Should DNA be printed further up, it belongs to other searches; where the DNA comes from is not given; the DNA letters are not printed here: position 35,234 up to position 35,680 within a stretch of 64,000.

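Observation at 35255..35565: Compact unannotated small-gene unit: promoter with operator-like inverted repeat, 7-codon uORF and a coupled 49-aa ORF with Tat-like motif and poly-Lys tail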

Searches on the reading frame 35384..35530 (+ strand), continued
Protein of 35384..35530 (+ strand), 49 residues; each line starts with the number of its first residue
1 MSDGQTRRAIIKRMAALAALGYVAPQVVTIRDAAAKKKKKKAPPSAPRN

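Call 70: list_cluster_members(proteins=[P0004, P0012, P0018, P0021, P0022, P0031, P0037, P0048, P0027, P0030])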
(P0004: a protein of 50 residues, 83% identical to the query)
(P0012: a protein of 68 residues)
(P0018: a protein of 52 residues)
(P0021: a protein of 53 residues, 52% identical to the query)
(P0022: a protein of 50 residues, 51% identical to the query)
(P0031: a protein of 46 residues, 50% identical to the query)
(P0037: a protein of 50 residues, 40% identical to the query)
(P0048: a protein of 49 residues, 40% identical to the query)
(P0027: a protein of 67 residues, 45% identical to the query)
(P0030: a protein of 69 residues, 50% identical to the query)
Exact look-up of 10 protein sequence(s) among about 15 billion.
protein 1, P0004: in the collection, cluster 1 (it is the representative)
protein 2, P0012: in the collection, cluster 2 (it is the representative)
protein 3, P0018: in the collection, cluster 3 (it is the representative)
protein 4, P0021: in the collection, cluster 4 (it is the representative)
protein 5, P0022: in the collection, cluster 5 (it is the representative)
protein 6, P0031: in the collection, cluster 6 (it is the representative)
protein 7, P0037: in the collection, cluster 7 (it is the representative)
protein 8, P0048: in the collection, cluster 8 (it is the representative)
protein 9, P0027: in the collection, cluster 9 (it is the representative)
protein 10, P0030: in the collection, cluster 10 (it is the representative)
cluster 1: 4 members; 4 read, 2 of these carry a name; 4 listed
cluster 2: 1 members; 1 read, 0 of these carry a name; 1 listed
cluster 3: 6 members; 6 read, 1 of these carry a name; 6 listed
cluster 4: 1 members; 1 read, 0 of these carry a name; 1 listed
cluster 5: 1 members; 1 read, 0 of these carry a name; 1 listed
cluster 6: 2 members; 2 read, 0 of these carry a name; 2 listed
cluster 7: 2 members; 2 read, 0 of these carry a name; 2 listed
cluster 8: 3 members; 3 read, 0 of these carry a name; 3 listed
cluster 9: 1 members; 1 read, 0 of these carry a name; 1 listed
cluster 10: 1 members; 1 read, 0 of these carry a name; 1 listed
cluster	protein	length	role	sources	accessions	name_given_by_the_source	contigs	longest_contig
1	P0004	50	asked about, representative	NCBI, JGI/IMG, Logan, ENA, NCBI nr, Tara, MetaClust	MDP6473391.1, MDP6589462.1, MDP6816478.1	MAG: hypothetical protein QF449_00380 [Alphaproteobacteria bacterium] | hypothetical protein | hypothetical protein [Alphaproteobacteria bacterium]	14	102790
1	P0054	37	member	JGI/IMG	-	hypothetical protein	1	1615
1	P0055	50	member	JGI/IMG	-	-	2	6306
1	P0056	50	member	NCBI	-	-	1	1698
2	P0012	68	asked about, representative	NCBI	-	-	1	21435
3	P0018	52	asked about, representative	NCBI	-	-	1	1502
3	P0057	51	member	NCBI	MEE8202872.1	MAG: twin-arginine translocation signal domain-containing protein [Alphaproteobacteria ...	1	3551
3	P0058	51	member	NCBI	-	-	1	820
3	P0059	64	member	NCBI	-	-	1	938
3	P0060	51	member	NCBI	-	-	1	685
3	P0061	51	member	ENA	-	-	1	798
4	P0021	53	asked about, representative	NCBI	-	-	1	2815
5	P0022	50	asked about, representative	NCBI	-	-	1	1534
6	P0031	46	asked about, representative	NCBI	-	-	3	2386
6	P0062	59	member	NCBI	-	-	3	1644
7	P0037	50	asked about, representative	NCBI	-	-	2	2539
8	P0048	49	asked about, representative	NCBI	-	-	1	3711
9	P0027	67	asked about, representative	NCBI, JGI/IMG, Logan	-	-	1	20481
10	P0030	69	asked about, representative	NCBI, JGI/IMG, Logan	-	-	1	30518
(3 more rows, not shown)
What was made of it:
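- PGAP names one member a Tat signal domain protein (call 70).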
